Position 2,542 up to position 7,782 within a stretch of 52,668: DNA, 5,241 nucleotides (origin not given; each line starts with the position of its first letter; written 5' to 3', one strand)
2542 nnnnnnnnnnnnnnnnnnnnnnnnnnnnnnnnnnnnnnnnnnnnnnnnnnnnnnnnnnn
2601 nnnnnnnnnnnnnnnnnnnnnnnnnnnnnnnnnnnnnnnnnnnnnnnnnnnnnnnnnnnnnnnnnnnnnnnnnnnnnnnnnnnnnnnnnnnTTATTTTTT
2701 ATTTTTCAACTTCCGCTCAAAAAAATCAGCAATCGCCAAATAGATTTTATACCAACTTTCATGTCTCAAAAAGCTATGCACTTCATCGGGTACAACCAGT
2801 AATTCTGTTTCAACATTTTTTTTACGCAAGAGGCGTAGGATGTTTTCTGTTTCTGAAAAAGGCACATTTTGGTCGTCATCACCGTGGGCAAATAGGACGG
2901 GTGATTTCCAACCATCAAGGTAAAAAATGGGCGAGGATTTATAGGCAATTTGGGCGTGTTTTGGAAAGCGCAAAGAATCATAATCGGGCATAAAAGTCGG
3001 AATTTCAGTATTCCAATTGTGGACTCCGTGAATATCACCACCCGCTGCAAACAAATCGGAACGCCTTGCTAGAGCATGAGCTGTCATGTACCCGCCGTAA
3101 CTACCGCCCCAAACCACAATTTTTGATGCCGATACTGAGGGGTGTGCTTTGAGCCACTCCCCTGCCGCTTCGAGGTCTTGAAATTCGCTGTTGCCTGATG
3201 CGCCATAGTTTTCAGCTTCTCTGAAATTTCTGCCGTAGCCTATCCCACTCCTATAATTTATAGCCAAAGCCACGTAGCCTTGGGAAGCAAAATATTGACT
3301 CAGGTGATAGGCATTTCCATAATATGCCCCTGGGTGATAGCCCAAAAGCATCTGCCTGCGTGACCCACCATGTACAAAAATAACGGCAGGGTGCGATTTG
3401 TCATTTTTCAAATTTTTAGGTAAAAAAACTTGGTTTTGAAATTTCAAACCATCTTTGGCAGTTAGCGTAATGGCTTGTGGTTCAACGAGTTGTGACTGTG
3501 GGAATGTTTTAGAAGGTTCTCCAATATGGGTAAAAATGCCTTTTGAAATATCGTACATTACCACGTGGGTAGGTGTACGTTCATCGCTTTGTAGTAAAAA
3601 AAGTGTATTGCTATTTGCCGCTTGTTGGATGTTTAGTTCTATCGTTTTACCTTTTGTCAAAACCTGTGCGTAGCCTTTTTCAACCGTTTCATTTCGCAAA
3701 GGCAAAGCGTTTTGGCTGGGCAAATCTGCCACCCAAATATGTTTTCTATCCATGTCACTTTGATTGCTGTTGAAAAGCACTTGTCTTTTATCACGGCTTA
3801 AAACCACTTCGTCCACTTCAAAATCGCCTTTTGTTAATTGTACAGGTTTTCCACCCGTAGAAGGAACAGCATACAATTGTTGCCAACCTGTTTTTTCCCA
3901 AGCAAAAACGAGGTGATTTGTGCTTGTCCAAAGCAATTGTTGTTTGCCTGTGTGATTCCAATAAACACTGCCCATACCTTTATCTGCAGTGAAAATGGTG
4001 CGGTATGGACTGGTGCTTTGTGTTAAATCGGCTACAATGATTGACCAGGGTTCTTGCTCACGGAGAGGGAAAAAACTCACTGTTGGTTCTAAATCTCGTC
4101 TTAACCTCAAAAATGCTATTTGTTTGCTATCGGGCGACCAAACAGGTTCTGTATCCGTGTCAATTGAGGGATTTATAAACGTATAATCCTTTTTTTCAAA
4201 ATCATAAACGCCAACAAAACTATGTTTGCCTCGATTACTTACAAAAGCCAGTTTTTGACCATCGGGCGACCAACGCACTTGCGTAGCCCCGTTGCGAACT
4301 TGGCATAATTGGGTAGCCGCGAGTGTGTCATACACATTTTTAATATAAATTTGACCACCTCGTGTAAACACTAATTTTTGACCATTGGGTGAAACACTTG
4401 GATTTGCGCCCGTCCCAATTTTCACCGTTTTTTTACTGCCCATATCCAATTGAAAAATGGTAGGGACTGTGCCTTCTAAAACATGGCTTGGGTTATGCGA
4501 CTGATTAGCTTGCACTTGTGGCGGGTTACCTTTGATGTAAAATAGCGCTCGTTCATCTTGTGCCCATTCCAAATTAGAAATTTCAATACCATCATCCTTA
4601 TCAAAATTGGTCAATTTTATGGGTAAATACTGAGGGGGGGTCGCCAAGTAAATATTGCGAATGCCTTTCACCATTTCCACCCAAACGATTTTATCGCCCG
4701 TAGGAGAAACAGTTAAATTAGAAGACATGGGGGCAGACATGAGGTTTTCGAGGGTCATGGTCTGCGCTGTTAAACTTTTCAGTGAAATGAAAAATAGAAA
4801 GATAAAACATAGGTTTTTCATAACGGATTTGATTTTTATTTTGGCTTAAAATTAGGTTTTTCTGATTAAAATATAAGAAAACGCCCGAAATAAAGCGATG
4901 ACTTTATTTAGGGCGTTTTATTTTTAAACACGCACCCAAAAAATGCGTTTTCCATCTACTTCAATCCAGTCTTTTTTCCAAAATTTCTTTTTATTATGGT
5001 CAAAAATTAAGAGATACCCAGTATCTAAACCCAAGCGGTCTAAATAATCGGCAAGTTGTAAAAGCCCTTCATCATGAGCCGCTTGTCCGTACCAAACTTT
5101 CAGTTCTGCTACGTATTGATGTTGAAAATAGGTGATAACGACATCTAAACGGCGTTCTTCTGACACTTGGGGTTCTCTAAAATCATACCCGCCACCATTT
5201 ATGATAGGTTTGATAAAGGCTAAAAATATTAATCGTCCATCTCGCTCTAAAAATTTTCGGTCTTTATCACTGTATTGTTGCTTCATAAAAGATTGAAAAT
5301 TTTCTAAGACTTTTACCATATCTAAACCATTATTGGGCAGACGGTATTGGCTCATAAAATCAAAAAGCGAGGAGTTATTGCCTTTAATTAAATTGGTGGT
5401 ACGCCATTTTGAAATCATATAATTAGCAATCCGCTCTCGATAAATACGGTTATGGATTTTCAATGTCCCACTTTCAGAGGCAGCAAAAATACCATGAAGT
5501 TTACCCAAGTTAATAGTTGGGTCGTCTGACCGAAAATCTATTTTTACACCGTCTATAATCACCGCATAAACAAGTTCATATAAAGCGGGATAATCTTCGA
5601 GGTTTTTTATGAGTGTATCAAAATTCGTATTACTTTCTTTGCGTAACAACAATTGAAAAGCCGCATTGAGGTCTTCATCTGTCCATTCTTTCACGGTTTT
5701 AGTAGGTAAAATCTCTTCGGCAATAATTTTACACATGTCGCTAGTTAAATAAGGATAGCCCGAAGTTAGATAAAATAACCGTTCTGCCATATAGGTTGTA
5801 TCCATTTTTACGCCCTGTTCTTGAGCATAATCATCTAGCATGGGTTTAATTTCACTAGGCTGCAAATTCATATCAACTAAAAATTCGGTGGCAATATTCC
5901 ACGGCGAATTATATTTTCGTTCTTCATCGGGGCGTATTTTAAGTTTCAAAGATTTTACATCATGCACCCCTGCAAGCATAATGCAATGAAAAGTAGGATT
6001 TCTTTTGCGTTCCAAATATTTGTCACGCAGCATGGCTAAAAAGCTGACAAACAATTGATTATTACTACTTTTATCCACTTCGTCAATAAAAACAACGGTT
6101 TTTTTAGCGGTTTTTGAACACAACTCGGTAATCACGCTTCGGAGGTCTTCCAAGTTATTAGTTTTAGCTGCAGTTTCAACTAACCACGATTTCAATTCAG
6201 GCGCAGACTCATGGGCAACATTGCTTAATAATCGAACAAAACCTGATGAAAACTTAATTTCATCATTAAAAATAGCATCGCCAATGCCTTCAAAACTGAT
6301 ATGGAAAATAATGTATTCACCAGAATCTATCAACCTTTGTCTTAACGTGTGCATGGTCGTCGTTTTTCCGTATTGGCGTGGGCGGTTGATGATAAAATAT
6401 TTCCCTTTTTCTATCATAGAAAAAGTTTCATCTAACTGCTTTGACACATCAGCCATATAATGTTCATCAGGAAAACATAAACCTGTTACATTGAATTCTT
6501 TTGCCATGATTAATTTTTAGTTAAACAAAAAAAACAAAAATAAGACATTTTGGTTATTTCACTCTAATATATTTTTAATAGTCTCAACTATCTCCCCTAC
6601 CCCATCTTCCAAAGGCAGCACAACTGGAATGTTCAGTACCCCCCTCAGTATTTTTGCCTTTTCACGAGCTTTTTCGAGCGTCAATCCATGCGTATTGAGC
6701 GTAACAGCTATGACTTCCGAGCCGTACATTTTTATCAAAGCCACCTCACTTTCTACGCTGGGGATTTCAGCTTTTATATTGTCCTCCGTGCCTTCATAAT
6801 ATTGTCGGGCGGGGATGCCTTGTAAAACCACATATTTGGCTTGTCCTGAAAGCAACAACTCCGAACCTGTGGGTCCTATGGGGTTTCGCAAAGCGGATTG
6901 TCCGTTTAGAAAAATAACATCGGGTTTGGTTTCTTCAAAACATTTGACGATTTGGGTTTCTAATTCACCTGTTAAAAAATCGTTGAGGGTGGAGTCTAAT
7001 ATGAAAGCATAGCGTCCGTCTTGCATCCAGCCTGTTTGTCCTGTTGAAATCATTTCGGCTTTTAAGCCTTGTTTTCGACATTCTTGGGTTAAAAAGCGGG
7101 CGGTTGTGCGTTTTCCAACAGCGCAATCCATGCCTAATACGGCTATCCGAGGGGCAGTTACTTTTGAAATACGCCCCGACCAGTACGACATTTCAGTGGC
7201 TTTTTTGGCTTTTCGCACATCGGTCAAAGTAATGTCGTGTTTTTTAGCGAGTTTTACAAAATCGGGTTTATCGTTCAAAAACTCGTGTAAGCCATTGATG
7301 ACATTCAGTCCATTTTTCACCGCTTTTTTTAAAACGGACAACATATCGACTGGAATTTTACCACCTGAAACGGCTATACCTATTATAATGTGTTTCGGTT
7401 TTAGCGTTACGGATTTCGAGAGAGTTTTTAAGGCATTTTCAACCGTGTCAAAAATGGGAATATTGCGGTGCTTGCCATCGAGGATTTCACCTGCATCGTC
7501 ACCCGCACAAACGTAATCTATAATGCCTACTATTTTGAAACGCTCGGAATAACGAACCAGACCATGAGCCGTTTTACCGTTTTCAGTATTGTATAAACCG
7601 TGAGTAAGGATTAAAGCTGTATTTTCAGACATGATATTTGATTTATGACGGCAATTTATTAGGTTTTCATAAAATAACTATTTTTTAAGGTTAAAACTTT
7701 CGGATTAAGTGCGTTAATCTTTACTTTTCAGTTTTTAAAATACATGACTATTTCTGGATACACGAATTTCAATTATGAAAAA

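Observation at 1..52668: The 10-mer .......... occurs 28 times in 52.7 kb, in genes, between genes and on both strands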

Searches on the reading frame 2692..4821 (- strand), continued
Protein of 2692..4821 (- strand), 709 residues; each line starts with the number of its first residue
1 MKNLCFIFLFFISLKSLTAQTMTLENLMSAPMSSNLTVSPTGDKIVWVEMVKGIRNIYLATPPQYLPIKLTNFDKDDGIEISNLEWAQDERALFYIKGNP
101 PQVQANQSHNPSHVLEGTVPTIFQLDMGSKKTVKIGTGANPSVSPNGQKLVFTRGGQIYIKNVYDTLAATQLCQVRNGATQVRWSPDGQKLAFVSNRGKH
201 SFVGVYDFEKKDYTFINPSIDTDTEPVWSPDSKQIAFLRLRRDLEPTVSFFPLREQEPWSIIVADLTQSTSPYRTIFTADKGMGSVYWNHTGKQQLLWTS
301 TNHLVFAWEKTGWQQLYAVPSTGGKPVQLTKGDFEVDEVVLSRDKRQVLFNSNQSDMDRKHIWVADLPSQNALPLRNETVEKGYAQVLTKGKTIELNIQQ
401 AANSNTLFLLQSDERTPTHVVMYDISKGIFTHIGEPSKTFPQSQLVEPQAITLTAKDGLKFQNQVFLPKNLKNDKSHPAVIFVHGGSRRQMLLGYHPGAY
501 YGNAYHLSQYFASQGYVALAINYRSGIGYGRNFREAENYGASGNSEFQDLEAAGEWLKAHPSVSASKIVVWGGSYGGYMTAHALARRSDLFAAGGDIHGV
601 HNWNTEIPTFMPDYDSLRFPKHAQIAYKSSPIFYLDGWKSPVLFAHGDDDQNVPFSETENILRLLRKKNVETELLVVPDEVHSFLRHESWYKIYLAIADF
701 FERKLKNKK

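Call 65: search_protein_families(library=ncbifam, proteins=[L318:9260-9985:+, L318:10001-12118:+, L318:12160-13341:+, L318:13531-14619:+, L318:7491-8765:+], max_evalue=0.001)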
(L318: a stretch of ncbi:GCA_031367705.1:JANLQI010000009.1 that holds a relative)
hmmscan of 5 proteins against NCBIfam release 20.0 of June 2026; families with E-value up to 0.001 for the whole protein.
L318:9260-9985:+ (241 aa): 11 families
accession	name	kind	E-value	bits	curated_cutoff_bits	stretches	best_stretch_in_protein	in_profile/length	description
TIGR00201.1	comF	subfamily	3.3e-27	95.7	233.55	1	26-231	1-184/190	ComF family protein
NF008616.0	PRK11595.1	equivalog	6.4e-25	87.9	304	1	23-224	5-213/227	DNA utilization protein GntX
NF003549.0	PRK05205.1-5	equivalog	1.1e-05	25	138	1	139-234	44-135/182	bifunctional pyr operon transcriptional regulator/uracil phosphoribosyltransferase PyrR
NF002636.0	PRK02304.1-5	equivalog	0.00014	21.5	125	1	145-227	67-146/176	adenine phosphoribosyltransferase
NF002620.0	PRK02277.1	subfamily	0.0002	21.1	115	1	194-224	137-167/201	orotate phosphoribosyltransferase-like protein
NF003548.0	PRK05205.1-4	equivalog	0.00024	21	218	1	166-234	61-126/173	bifunctional pyr operon transcriptional regulator/uracil phosphoribosyltransferase PyrR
NF003546.0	PRK05205.1-2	equivalog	0.00024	20.8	268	1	178-235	75-132/175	bifunctional pyr operon transcriptional regulator/uracil phosphoribosyltransferase PyrR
TIGR01090.1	apt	equivalog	0.00049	20.2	185.85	1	145-225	59-135/169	adenine phosphoribosyltransferase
TIGR01203.1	HGPRTase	equivalog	0.00085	19.1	150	0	195-229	82-117/167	hypoxanthine phosphoribosyltransferase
NF006328.0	PRK08558.1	equivalog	0.00092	18.9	184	0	176-239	154-217/238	adenine phosphoribosyltransferase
NF005592.0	PRK07322.1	subfamily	0.00095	18.6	143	0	185-230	107-152/180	adenine phosphoribosyltransferase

L318:10001-12118:+ (705 aa): 4 families
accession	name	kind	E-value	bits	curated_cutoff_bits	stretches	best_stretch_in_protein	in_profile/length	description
TIGR00361.1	ComEC_Rec2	equivalog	4.3e-32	111.1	190.05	1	153-449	56-344/663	DNA internalization-related competence protein ComEC/Rec2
TIGR00360.1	ComEC_N-term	subfamily_domain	5.6e-24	85.3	36.5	1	267-440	3-165/171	ComEC/Rec2-related protein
NF045979.1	ComEC_MAG0480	equivalog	2.8e-21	75.8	150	1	114-481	93-425/461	MAG0480 family ComEC-like protein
NF008580.0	PRK11539.1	equivalog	7.5e-17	60.9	969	1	212-523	174-480/758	ComEC family protein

L318:12160-13341:+ (393 aa): 5 families
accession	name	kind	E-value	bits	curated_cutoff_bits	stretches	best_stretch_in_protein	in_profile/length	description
TIGR01259.1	comE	subfamily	7e-40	135.8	152.35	4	255-323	50-118/120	comEA protein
TIGR00426.1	TIGR00426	subfamily_domain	2.3e-39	133.3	53.1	4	332-391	7-68/69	competence protein ComEA helix-hairpin-helix repeat region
NF045978.1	ComEA_MAG0490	equivalog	8.7e-07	28.8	98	0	89-143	108-162/162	MAG0490 family ComEA-like DNA-binding protein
NF037980.1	T2SS_GspK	equivalog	2.4e-06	27.3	130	0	299-375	180-256/307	type II secretion system minor pseudopilin GspK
TIGR03916.1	rSAM_link_UDG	hypoth_equivalog_domain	0.00012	21.3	343.5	0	247-295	307-352/415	putative DNA modification/repair radical SAM protein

L318:13531-14619:+ (362 aa): 1 family
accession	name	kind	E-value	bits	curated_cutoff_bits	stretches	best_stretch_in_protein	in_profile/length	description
NF008366.0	PRK11162.1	equivalog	1.9e-40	139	242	2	231-345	239-355/366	murein transglycosylase A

L318:7491-8765:+ (424 aa): 0 families

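Call 66: search_protein_families(library=pfam, proteins=[L318:9260-9985:+, L318:10001-12118:+, L318:12160-13341:+, L318:13531-14619:+, L318:7491-8765:+], max_evalue=0.001)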
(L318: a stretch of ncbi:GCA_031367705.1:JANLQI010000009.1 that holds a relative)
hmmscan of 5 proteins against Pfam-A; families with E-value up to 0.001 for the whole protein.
L318:9260-9985:+ (241 aa): 3 families
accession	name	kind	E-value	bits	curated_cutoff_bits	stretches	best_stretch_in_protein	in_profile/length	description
PF00156.33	Pribosyltran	-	2e-09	37.4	26.3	1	143-236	40-124/158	Phosphoribosyl transferase domain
PF18912.6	DZR_2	-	9e-05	22.7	27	1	18-49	2-33/56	Double zinc ribbon domain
PF24390.1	PRTase-CE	-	0.00038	20.9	27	1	113-236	46-146/253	PRTase-CE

L318:10001-12118:+ (705 aa): 2 families
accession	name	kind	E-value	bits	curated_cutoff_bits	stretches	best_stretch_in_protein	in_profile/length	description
PF03772.21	Competence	-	2.2e-53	181.8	23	1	244-512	1-267/270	Competence protein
PF13567.11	DUF4131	-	5.5e-24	85.2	31.6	1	41-199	12-161/165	Domain of unknown function (DUF4131)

L318:12160-13341:+ (393 aa): 3 families
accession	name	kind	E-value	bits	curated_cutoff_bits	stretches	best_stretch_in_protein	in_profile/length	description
PF12836.13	HHH_3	-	1.6e-58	195.1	27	4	262-324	3-65/65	Helix-hairpin-helix motif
PF00633.29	HHH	-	1.1e-06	28.6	24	0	267-292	5-30/30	Helix-hairpin-helix motif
PF14579.12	HHH_6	-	3.4e-06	27.6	25.6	0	275-307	27-59/90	Helix-hairpin-helix motif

L318:13531-14619:+ (362 aa): 2 families
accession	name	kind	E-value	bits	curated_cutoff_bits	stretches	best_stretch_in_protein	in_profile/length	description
PF06725.17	3D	-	3.2e-19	69.3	23.8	1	268-344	2-71/72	3D domain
PF03562.22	MltA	-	8.1e-12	45.9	24.3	1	179-223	67-111/163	MltA specific insert domain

L318:7491-8765:+ (424 aa): 0 families

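Call 70: find_homologous_proteins(query=L312:14118-16913:+, max_evalue=1e-100)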
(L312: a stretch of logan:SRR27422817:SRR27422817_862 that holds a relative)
Query L312:14118-16913:+ (931 aa): 8000 proteins with E <= 1e-100 among 8000 candidates; the best 120 are listed.
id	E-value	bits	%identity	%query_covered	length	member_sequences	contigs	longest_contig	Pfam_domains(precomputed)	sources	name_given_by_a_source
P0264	0.0e+0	2187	100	100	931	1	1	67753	PF09334.18,PF08264.20,PF13603.13,PF00133.29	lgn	-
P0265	0.0e+0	1960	90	100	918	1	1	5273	PF09334.18,PF08264.20,PF13603.13,PF00133.29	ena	-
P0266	0.0e+0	1938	89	100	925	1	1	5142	PF09334.18,PF08264.20,PF13603.13,PF00133.29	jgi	jgi:leucyl-tRNA synthetase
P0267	0.0e+0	1909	87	100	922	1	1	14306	PF09334.18,PF08264.20,PF13603.13,PF00133.29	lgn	-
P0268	0.0e+0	1909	87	100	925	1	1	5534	PF09334.18,PF08264.20,PF13603.13,PF00133.29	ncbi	-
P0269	0.0e+0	1871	85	100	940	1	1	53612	PF09334.18,PF08264.20,PF13603.13,PF00133.29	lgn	-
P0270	0.0e+0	1869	84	100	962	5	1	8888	PF09334.18,PF08264.20,PF13603.13,PF00133.29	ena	-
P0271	0.0e+0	1827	83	100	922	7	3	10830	PF09334.18,PF08264.20,PF13603.13,PF00133.29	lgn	-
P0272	0.0e+0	1811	82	100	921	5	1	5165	PF09334.18,PF08264.20,PF13603.13,PF00133.29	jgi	jgi:leucyl-tRNA synthetase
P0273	0.0e+0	1809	83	100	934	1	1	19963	PF09334.18,PF08264.20,PF13603.13,PF00133.29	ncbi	-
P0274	0.0e+0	1804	81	100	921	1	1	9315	PF09334.18,PF08264.20,PF13603.13,PF00133.29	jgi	jgi:leucyl-tRNA synthetase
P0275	0.0e+0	1802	81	100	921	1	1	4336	PF09334.18,PF08264.20,PF13603.13,PF00133.29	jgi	jgi:leucyl-tRNA synthetase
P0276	0.0e+0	1799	81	100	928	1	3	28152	PF09334.18,PF08264.20,PF13603.13,PF00133.29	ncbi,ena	-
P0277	0.0e+0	1793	81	100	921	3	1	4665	PF09334.18,PF08264.20,PF13603.13,PF00133.29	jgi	jgi:leucyl-tRNA synthetase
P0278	0.0e+0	1792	81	100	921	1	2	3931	PF09334.18,PF08264.20,PF13603.13,PF00133.29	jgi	jgi:leucyl-tRNA synthetase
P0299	0.0e+0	1731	78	100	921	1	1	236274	PF09334.18,PF08264.20,PF13603.13,PF00133.29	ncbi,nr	ncbi:MAG: leucine--tRNA ligase [Saprospiraceae bacterium]|nr:leucine--tRNA ligase [Saprospiraceae ba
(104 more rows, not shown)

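Call 71: find_encoding_contigs(protein=P0299, flank=10000, max_places=2)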
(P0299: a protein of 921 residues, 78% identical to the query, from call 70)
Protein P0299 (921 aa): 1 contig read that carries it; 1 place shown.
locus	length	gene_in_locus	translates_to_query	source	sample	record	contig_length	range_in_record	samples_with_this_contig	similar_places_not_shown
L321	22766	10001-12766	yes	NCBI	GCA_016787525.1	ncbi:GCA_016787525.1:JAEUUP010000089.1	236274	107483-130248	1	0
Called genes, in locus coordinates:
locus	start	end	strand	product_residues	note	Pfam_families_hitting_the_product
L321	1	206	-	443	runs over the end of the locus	PF02447:GntP_permease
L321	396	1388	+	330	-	PF02517:Rce1-like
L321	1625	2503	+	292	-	PF00188:CAP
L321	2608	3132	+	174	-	PF00188:CAP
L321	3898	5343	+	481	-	PF11638:DnaA_N, PF00308:Bac_DnaA, PF01695:IstB_IS21, PF08299:Bac_DnaA_C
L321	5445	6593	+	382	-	PF00155:Aminotran_1_2, PF01053:Cys_Met_Meta_PP (weak)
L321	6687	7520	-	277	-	-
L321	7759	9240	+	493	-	-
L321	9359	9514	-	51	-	-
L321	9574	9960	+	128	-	PF00903:Glyoxalase, PF12681:Glyoxalase_2 (weak), PF13468:Glyoxalase_3 (weak), PF13669:Glyoxalase_4, PF22677:Ble-like_N (weak)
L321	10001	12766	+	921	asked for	PF00133:tRNA-synt_1, PF09334:tRNA-synt_1g, PF13603:tRNA-synt_1_2, PF08264:Anticodon_1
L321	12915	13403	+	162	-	PF12784:PDDEXK_2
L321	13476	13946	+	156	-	-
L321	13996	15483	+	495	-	PF00266:Aminotran_5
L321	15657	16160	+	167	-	-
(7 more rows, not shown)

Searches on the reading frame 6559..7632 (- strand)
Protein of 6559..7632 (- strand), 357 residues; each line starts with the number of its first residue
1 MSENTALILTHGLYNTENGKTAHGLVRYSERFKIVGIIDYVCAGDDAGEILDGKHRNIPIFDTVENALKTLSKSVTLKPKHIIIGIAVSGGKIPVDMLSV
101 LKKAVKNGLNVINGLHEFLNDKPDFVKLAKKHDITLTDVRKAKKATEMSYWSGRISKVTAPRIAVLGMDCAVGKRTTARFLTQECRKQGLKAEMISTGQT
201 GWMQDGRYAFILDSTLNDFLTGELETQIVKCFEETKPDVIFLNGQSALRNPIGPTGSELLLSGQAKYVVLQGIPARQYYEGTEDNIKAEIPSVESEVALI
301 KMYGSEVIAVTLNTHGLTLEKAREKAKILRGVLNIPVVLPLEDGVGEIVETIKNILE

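Call 7: search_protein_families(library=pfam, proteins=[window:6559-7632:-])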
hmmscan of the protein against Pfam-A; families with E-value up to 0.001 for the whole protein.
window:6559-7632:- (357 aa): 2 families
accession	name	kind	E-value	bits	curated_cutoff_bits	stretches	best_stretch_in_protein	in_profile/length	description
PF07755.17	DUF1611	-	6.3e-51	173.1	25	1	150-349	2-201/201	Domain of unknown function (DUF1611_C) P-loop domain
PF17396.8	DUF1611_N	-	3.5e-26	91.8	22.6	1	42-141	3-94/95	Domain of unknown function (DUF1611_N) Rossmann-like domain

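Call 9: find_encoding_contigs(protein=window:6559-7632:-, flank=10000, max_places=6)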
Protein window:6559-7632:- (357 aa): 2 contigs read that carry it; 1 place shown.
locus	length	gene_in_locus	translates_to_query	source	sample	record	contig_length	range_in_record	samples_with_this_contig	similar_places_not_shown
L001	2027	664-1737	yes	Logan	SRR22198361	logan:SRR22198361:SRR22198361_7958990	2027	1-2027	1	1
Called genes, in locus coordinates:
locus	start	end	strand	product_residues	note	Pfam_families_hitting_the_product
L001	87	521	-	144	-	PF03009:GDPD, PF13653:GDPD_2 (weak)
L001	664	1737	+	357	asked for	PF17396:DUF1611_N, PF07755:DUF1611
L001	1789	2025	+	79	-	?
